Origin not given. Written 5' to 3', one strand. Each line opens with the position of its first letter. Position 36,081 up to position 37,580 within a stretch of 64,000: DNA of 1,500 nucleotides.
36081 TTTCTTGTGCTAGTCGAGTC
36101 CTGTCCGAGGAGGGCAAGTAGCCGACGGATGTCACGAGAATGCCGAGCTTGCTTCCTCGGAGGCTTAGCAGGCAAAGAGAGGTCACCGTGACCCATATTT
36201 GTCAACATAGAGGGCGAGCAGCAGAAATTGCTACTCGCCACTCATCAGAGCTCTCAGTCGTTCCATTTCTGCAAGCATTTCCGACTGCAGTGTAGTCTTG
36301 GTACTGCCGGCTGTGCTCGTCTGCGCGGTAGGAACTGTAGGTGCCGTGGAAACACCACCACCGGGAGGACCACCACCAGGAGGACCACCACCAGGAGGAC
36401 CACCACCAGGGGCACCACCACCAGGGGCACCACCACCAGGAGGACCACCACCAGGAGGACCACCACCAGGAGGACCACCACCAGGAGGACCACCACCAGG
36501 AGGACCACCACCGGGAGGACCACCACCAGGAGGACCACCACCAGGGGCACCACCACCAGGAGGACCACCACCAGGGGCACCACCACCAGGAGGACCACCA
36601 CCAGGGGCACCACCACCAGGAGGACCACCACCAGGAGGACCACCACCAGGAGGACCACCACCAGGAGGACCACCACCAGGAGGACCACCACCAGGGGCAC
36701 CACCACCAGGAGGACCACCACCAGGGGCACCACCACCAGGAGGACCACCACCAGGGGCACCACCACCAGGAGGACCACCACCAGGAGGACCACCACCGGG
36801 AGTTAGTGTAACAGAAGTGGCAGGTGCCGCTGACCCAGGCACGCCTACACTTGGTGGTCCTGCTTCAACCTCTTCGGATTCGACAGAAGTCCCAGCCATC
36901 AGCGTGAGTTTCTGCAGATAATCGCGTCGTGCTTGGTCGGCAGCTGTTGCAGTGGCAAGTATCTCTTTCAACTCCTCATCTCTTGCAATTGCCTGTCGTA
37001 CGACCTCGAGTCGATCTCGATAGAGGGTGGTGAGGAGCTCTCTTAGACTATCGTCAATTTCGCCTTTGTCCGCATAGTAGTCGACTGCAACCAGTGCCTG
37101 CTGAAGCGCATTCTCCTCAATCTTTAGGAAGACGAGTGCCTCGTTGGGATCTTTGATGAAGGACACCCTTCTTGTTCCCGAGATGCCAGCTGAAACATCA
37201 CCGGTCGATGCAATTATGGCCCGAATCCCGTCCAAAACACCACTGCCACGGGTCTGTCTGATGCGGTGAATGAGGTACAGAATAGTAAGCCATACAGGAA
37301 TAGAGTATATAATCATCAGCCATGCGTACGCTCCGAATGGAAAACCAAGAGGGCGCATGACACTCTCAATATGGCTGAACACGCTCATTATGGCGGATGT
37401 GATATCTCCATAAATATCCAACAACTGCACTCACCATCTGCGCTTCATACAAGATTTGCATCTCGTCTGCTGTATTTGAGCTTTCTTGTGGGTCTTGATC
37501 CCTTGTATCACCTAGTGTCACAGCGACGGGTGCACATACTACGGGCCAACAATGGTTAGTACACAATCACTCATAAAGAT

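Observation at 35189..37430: Membrane-anchored protein with about 30 perfect PGGGP/PGGGA repeats, co-oriented with a HEAT-repeat protein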

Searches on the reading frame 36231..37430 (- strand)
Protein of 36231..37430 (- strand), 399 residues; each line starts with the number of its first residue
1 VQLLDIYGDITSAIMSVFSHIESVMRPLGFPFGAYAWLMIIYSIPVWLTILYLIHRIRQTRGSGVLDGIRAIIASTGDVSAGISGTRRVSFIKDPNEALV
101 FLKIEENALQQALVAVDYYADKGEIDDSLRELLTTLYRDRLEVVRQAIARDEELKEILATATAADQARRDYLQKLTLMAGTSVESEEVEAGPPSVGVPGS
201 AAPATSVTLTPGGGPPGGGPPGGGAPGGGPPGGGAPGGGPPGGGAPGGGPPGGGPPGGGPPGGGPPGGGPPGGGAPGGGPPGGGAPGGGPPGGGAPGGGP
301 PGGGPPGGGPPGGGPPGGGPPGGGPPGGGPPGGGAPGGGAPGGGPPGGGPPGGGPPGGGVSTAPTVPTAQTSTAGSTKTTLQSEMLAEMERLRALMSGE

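Call 6: search_protein_families(library=pfam, proteins=[window:36231-37430:-], max_evalue=0.1)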
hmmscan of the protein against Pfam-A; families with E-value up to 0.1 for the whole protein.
window:36231-37430:- (399 aa): 1 family
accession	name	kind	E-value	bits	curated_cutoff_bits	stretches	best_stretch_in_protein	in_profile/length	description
PF02095.21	Extensin_1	-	0.0011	19.2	105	1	236-351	10-125/171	Extensin-like protein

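Call 7: search_protein_families(library=ncbifam, proteins=[window:36231-37430:-], max_evalue=0.1)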
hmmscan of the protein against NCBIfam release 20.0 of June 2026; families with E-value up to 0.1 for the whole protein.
window:36231-37430:- (399 aa): 1 family
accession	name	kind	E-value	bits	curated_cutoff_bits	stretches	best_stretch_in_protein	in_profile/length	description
TIGR01309.1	uL30_arch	equivalog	0.066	13.4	150.05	1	77-176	10-104/151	50S ribosomal protein L30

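Call 17: find_encoding_contigs(protein=window:36231-37430:-, flank=10000, max_places=4)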
Protein window:36231-37430:- (399 aa): no gene with exactly this product is on record in the collection.

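Call 20: find_related_loci(query=A1, collection=genome_contigs, flank=6000)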
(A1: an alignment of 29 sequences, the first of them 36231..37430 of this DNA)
Query A1 (399 aa) in genome_contigs; peptide patterns used: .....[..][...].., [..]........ (x = any residue, [..] = any of these).
116 stretches matched a pattern; 73 encode a relative of the query (tblastn E <= 1e-3); 70 distinct loci.
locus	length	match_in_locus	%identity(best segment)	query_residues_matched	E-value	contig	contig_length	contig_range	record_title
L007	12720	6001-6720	54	25-269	5e-77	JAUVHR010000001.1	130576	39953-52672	MAG: Candidatus Thorarchaeota archaeon isolate CSMAG_407 CSMAG_407_k141_496085_length_130576_cov_9.0000, whole genome sh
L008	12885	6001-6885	51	1-295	1e-72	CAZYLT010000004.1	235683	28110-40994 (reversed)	MAG TPA_asm: uncultured archaeon isolate binchicken_co17_198 genome assembly, contig: NODE_72_length_235683_cov_139.7977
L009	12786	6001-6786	54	17-283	3e-72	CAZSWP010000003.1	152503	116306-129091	MAG TPA_asm: uncultured archaeon isolate SRP141376_co1_380 genome assembly, contig: NODE_207_length_152503_cov_7.855695,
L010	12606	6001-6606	58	4-205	1e-72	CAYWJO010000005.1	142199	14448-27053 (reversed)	MAG TPA_asm: uncultured archaeon isolate SRP214966_co7_247 genome assembly, contig: NODE_35_length_142199_cov_10.001069,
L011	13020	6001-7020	43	2-399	2e-65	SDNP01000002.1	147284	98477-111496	MAG: Candidatus Thorarchaeota archaeon isolate TEKIR_14 Tekir-sed17-31, whole genome shotgun sequence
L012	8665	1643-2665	47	5-399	2e-64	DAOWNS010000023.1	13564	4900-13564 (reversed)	MAG TPA_asm: Candidatus Thorarchaeota archaeon isolate CSMAG_3034 CSMAG_3034_k141_2523804_length_13564_cov_18.9329, whol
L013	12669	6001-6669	50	7-235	2e-61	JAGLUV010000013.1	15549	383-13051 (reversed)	MAG: Candidatus Thorarchaeota archaeon isolate RS_11_42 ZL20.bin.42.fa_13, whole genome shotgun sequence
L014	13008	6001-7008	48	2-399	3e-61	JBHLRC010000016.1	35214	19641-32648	MAG: Candidatus Thorarchaeota archaeon isolate QM2B.38 QM2B.38@778, whole genome shotgun sequence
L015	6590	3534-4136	55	4-202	8e-61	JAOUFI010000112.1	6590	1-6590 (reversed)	MAG: Candidatus Thorarchaeota archaeon isolate 4_1_July_SF_Bin37 4_1_July_SF_Bin37_scaffold_6588_c1, whole genome shotgu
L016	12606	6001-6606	52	2-201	3e-60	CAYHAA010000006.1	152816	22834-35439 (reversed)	MAG TPA_asm: uncultured archaeon isolate ERP119294_co1_301 genome assembly, contig: NODE_98_length_152816_cov_99.340270,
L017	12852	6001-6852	52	7-300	8e-68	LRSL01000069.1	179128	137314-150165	MAG: Candidatus Thorarchaeota archaeon SMTZ1-45 WOR1_30_36_30, whole genome shotgun sequence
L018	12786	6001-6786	47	5-279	5e-59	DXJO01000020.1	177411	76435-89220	MAG TPA_asm: Candidatus Thorarchaeota archaeon isolate MAG_9 k127_87792, whole genome shotgun sequence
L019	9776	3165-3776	50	7-219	7e-59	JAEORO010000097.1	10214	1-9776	MAG: Candidatus Thorarchaeota archaeon isolate MP5_2600 k127_17762447, whole genome shotgun sequence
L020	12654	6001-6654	51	2-217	8e-59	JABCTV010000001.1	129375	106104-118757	MAG: Candidatus Thorarchaeota archaeon isolate HM6_B34 NODE_16_length_129375_cov_0.762751, whole genome shotgun sequence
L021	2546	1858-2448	53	4-205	2e-58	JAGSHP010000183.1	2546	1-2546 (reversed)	MAG: Candidatus Thorarchaeota archaeon isolate A399 k151_127505, whole genome shotgun sequence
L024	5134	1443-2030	50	4-204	4e-57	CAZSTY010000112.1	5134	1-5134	MAG TPA_asm: uncultured archaeon isolate SRP338002_co1_132 genome assembly, contig: NODE_14990_length_5134_cov_6.011420,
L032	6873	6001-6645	50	2-225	6e-55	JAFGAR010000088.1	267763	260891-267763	MAG: Candidatus Thorarchaeota archaeon isolate Zod_maxbin.0292 k87_2924225, whole genome shotgun sequence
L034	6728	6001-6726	50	2-303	8e-55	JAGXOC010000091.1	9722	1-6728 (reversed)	MAG: Candidatus Thorarchaeota archaeon isolate bin66 NODE_91_length_9722_cov_27.709383, whole genome shotgun sequence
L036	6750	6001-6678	51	7-231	1e-54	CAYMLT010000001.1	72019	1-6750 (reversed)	MAG TPA_asm: uncultured archaeon isolate binchicken_co129_606 genome assembly, contig: NODE_748_length_72019_cov_6.85760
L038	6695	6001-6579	47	7-201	2e-54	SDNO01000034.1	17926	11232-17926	MAG: Candidatus Thorarchaeota archaeon isolate TEKIR_12S Tekir-sed17-7125, whole genome shotgun sequence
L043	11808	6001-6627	49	7-219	3e-50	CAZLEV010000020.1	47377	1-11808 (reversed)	MAG TPA_asm: uncultured archaeon isolate binchicken_co379_69 genome assembly, contig: NODE_369_length_47377_cov_24.13048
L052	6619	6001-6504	56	39-208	6e-52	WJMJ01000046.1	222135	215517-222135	MAG: Promethearchaeota archaeon isolate RBin_111 k141_1163603, whole genome shotgun sequence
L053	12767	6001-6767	53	37-399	1e-51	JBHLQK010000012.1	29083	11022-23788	MAG: Candidatus Thorarchaeota archaeon isolate LCG1B.545 LCG1B.545@8652, whole genome shotgun sequence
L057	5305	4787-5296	54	37-204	4e-51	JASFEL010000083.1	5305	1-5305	MAG: Candidatus Thorarchaeota archaeon isolate D0606M12metaG_Bin_332 D0606M12metaG_FD_scaffold_5469_c1, whole genome sho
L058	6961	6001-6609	47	18-225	7e-51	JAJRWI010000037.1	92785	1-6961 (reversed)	MAG: archaeon isolate Dive96_bin2.169 k141_2457031, whole genome shotgun sequence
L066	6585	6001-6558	46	17-205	1e-44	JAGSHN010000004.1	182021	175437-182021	MAG: Candidatus Thorarchaeota archaeon isolate A361 k151_434238, whole genome shotgun sequence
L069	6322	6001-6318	50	7-113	1e-26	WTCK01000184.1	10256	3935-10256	MAG: Candidatus Thorarchaeota archaeon isolate GLR93 c_000000067297, whole genome shotgun sequence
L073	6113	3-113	62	355-399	5e-6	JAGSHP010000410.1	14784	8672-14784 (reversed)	MAG: Candidatus Thorarchaeota archaeon isolate A399 k151_541827, whole genome shotgun sequence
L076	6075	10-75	73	378-399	1e-3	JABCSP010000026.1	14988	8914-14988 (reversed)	MAG: Candidatus Thorarchaeota archaeon isolate HM4_26_B25 NODE_1303_length_14988_cov_0.624588, whole genome shotgun sequ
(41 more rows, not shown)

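Call 26: predict_structure(alignment_id=A1)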
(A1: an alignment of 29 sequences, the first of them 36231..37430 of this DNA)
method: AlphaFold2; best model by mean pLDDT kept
length: 399 residues; sequences in the alignment: 29
mean_pLDDT: 61.3   pTM: 0.29
mean pLDDT of the five models: 61.3, 59.0, 58.5, 57.9, 56.3
residues with pLDDT >= 90: 52; 70-90: 109; 50-70: 50; < 50: 188
segments of 3 or more residues with pLDDT < 50: 64-66, 68-70, 73-91, 188-192, 195-225, 227-230, 232-239, 241-249, 272-275, 277-300, 302-305, 307-310, 312-315, 317-320, 322-325, 327-363, 365-378
pLDDT, mean of each block of 10 residues (from residue 1): 83 82 78 77 86 77 49 47 44 71 91 96 96 96 92 84 86 87 53 44 39 39 40 44 44 51 53 46 39 42 43 44 44 39 41 41 38 42 86 81
secondary structure, 60 per line:
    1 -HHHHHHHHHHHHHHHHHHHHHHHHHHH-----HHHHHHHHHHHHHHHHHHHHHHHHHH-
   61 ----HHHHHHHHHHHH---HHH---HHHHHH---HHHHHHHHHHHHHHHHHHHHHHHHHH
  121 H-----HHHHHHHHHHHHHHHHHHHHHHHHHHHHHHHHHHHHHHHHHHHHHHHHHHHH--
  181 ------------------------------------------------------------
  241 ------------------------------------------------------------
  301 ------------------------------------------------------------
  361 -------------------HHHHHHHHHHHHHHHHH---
elements in order: H2-28 H34-59 H65-76 H86-91 H95-121 H127-178 H380-396

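Call 30: fold_search(model_id=the predicted structure, library=pdb)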
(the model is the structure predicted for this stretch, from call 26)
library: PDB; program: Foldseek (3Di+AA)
matches with E <= 10: 386; with E <= 0.001: 0
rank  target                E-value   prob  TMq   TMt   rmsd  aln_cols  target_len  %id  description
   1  2p22_A                3.0e-01  0.66  0.14  0.34  38.7       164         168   10  Structure of the Yeast ESCRT-I Heterotetramer Core (released 2007-06-05)
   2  6vme_F                3.7e-01  1.00  0.16  0.79   0.8        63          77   16  Human ESCRT-I heterotetramer headpiece (released 2020-05-20)
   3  7qiz_T                3.9e-01  0.41  0.10  0.22  21.8       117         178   11  Specific features and methylation sites of a plant 80S ribosome (released 2022-08-03)
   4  6vme_B                4.4e-01  0.99  0.16  0.80   3.3        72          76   14  Human ESCRT-I heterotetramer headpiece (released 2020-05-20)
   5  2f6m_C                4.7e-01  1.00  0.15  0.90   1.5        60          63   20  Structure of a Vps23-C:Vps28-N subcomplex (released 2006-04-18)
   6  6vme_G                5.3e-01  1.00  0.14  0.74   0.6        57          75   18  Human ESCRT-I heterotetramer headpiece (released 2020-05-20)
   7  8p1p_A                5.3e-01  0.35  0.10  0.09  13.2        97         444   18  USP28 in complex with AZ1 (released 2024-05-22)
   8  6s1k_E                6.5e-01  0.38  0.15  0.45  14.4       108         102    9  E. coli Core Signaling Unit, carrying QQQQ receptor mutation (released 2020-01-22)
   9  7r81_T1               6.5e-01  0.18  0.11  0.21  31.1       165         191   17  Structure of the translating Neurospora crassa ribosome arrested by cycloheximide (released 2021-12-01)
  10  4tko                  7.3e-01  0.18  0.13  0.15  31.7       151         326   16  Structure of the periplasmic adaptor protein EmrA (released 2014-07-09)
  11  6vme_H                7.8e-01  0.97  0.15  0.78   3.7        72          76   14  Human ESCRT-I heterotetramer headpiece (released 2020-05-20)
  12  2ch7_A                7.8e-01  0.18  0.16  0.20  40.0       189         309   15  Crystal structure of the cytoplasmic domain of a bacterial chemoreceptor from Thermotoga maritima (released 2006-04-18)
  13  2nn4_A                9.4e-01  0.80  0.10  0.60   8.6        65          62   14  Crystal structure of Bacillus subtilis yqgQ, Pfam DUF910 (released 2006-10-31)
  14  8oh6_BM               9.4e-01  0.15  0.09  0.19  20.4       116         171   13  Crystal structure of the Candida albicans 80S ribosome in complex with Paromomycin (500umol) (released 2024-10-02)
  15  2f66_A                1.0e+00  0.98  0.15  0.87   1.5        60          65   20  Structure of the ESCRT-I endosomal trafficking complex (released 2006-04-18)
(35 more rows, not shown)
